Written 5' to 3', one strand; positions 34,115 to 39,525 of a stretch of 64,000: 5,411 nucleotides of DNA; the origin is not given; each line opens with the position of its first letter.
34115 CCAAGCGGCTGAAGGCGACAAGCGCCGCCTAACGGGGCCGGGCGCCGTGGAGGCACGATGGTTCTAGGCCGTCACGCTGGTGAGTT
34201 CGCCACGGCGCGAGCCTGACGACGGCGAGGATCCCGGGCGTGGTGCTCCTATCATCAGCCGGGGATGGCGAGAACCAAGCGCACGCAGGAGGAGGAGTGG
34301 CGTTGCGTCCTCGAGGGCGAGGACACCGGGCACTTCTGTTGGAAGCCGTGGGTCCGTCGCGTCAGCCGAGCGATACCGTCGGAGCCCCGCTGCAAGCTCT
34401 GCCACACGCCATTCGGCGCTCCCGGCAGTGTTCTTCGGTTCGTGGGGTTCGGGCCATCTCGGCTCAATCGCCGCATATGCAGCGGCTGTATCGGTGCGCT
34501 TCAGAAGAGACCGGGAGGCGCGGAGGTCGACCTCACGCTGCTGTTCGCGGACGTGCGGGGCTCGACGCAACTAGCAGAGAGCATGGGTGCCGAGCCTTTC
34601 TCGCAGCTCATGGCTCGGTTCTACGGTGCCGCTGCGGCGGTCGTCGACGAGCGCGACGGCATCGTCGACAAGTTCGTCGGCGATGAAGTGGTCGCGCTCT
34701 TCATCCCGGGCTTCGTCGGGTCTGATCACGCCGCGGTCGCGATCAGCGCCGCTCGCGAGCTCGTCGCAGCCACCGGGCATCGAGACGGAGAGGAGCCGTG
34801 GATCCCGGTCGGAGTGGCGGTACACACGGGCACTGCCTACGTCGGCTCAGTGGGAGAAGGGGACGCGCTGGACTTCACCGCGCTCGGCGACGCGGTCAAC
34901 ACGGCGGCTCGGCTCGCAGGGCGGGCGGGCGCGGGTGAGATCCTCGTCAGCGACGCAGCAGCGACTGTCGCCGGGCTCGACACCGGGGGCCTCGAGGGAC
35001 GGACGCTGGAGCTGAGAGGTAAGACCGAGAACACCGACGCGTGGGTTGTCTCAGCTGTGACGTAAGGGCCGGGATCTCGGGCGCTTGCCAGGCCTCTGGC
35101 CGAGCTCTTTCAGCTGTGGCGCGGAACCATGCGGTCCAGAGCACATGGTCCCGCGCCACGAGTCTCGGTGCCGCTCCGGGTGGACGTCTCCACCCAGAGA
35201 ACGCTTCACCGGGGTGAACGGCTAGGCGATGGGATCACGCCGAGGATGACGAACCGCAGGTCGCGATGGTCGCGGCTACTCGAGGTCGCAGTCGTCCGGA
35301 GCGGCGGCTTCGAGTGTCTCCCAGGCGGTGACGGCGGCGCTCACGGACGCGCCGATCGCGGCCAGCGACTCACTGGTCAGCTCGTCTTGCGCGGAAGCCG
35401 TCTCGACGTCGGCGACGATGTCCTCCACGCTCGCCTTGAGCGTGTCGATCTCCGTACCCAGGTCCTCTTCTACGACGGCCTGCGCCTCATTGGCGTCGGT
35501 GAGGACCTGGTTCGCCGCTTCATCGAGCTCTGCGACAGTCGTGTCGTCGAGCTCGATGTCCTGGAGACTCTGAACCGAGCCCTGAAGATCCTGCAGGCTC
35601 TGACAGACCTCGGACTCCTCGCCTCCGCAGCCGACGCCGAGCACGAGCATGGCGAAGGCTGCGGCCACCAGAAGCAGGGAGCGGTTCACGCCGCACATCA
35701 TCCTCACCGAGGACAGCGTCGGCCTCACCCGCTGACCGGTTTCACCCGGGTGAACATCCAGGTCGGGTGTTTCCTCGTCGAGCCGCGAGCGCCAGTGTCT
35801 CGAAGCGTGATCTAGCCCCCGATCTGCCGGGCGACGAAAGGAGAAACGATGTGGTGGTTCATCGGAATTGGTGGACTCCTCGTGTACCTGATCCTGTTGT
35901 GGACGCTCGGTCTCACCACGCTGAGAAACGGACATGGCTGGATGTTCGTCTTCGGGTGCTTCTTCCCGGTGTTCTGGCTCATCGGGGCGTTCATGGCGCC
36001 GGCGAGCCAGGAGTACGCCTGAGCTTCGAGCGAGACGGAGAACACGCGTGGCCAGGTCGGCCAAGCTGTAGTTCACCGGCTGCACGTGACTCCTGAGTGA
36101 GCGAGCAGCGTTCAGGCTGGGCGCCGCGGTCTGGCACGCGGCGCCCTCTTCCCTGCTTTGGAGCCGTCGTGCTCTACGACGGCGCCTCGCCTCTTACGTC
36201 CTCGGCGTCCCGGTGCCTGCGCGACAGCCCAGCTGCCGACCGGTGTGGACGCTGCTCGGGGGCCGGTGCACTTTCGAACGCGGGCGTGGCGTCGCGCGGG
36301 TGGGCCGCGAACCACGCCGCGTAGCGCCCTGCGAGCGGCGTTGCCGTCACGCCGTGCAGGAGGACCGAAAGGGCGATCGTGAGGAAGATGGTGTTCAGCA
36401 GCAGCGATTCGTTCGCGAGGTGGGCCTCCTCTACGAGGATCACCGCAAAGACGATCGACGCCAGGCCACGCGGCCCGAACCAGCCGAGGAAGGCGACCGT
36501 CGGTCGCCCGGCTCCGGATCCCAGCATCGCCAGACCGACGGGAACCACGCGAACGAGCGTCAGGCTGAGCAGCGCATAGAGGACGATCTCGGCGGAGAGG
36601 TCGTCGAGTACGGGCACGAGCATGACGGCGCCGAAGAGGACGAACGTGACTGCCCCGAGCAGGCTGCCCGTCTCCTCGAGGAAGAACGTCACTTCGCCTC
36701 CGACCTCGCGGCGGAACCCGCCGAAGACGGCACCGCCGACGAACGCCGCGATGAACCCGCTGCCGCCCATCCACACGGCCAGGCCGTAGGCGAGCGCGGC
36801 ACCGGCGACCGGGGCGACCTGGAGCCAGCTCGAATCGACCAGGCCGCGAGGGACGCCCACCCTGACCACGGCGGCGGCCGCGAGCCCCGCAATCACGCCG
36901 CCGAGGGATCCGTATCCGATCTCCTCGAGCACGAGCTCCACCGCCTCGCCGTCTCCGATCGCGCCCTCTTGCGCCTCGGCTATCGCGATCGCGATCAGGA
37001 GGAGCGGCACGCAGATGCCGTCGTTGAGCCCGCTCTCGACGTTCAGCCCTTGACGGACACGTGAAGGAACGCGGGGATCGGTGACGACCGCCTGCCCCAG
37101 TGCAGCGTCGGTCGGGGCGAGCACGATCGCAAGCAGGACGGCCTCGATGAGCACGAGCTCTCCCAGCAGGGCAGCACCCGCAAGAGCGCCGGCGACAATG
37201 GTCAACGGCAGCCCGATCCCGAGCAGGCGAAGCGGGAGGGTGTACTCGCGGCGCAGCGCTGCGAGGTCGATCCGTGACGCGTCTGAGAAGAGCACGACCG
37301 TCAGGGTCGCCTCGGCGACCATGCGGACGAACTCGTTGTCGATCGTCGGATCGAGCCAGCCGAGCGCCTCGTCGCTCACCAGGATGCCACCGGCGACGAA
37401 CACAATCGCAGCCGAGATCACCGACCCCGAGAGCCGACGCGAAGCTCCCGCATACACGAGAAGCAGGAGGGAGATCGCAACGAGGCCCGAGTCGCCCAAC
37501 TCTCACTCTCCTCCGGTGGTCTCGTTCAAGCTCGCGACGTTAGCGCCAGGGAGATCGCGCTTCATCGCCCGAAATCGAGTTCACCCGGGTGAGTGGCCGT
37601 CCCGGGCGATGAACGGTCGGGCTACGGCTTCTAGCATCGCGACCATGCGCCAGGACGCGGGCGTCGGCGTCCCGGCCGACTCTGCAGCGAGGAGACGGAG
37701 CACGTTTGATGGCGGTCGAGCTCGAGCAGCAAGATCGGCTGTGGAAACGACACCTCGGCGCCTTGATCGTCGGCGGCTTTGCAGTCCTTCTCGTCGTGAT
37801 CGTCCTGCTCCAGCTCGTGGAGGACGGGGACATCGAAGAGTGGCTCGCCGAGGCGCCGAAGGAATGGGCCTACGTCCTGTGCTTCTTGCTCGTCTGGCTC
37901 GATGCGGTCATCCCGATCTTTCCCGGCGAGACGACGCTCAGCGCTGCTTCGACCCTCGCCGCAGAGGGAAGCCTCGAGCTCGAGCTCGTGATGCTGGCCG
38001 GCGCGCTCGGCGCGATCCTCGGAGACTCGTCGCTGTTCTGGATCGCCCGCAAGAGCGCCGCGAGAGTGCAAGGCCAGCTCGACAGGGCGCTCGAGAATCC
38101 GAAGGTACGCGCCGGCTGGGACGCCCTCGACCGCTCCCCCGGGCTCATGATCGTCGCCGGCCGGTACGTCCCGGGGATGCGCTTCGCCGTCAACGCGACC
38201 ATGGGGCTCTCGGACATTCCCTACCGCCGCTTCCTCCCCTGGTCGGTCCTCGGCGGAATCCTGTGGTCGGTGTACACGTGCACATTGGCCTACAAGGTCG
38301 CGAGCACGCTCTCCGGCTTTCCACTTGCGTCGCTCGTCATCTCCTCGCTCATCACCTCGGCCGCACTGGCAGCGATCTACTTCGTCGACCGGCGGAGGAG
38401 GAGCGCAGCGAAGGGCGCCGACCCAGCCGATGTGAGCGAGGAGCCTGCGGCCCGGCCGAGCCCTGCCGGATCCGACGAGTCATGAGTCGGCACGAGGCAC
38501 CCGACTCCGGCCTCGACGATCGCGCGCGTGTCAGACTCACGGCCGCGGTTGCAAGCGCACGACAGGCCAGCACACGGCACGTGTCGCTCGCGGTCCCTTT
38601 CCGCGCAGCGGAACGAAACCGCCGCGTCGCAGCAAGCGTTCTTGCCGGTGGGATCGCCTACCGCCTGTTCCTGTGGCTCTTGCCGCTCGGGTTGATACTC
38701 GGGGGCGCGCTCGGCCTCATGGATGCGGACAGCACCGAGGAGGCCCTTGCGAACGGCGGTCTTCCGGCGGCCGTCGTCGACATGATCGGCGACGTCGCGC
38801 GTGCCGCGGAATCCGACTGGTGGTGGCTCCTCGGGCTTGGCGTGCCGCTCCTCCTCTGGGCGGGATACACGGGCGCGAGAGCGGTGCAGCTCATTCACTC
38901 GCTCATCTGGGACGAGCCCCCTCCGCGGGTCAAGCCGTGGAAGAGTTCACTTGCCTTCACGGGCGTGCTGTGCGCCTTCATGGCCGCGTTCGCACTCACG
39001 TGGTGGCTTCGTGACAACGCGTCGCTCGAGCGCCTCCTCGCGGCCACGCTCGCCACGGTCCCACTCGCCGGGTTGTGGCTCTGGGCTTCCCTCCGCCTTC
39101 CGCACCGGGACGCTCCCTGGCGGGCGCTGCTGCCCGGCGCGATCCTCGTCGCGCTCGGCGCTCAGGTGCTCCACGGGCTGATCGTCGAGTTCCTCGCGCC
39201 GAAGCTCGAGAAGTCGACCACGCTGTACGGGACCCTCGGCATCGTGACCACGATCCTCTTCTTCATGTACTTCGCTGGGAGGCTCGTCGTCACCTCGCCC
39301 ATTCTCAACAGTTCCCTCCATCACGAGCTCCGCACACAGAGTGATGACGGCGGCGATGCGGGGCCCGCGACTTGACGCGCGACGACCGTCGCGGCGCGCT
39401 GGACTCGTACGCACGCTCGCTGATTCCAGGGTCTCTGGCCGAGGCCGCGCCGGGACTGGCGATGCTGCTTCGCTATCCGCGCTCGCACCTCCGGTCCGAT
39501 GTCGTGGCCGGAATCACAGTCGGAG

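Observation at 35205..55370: Seven intergenic copies of the palindrome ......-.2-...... tie a 20-kb block of stress and membrane genes into a putative regulon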

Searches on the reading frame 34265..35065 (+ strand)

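Call 10: search_protein_families(library=pfam, proteins=[window:34265-35065:+], max_evalue=0.01)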
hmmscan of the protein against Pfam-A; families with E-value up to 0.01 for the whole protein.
window:34265-35065:+ (266 aa): 1 family
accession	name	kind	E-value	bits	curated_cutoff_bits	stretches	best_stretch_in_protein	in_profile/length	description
PF00211.25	Guanylate_cyc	-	1.2e-09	38.5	21.9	1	90-237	9-156/183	Adenylate and Guanylate cyclase catalytic domain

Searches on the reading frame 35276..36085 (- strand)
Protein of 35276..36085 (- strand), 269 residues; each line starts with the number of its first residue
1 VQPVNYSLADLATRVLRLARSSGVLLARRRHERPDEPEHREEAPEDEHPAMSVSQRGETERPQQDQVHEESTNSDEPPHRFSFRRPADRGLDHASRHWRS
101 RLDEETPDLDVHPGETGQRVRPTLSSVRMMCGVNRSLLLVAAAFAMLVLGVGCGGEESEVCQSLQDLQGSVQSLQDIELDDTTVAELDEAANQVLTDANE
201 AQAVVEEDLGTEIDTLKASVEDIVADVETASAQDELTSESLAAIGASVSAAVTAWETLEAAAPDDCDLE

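Call 10: search_protein_families(library=pfam, proteins=[window:35276-36085:-], max_evalue=0.01)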
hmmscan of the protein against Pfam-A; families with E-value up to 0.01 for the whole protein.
window:35276-36085:- (269 aa): 1 family
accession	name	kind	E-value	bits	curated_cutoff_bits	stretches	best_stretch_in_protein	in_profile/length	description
PF07464.16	ApoLp-III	-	0.0027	18.3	36.3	1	163-230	3-70/146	Apolipophorin-III precursor (apoLp-III)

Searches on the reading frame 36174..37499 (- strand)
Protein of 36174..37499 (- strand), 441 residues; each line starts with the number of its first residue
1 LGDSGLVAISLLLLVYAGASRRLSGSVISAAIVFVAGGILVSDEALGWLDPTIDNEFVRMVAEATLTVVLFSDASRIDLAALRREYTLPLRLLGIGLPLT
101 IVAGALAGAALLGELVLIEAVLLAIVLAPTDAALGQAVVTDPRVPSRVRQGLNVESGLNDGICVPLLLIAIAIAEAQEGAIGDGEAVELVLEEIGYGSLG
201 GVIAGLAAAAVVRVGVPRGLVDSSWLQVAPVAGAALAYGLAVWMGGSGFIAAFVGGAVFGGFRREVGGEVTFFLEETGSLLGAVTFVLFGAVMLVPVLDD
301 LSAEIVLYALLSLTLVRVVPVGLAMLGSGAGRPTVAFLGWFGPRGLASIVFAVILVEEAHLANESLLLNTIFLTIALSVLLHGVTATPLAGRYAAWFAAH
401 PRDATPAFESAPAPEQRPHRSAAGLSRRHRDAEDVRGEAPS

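Call 10: search_protein_families(library=pfam, proteins=[window:36174-37499:-], max_evalue=0.01)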
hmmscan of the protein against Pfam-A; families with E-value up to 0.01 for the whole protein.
window:36174-37499:- (441 aa): 1 family
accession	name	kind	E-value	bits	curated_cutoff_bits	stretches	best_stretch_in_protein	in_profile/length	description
PF00999.27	Na_H_Exchanger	-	1.1e-35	123.7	26.2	1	11-390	3-373/375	Sodium/hydrogen exchanger, transmembrane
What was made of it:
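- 36174..37499 (-): Target: CPA1 Na+/H+ exchanger. call 10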

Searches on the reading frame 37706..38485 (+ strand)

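Call 10: search_protein_families(library=pfam, proteins=[window:37706-38485:+], max_evalue=0.01)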
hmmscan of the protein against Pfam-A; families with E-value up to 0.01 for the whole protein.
window:37706-38485:+ (259 aa): 1 family
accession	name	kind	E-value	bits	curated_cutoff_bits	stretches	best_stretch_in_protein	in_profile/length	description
PF09335.16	VTT_dom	-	5e-15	56.5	33.9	1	72-195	1-121/123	VTT domain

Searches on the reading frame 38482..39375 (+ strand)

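Call 10: search_protein_families(library=pfam, proteins=[window:38482-39375:+], max_evalue=0.01)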
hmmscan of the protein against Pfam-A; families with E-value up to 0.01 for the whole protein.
window:38482-39375:+ (297 aa): 1 family
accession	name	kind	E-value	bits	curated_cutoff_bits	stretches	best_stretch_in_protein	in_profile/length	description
PF03631.20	Virul_fac_BrkB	-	2.7e-16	60.4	33.7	1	51-281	5-257/259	Virulence factor BrkB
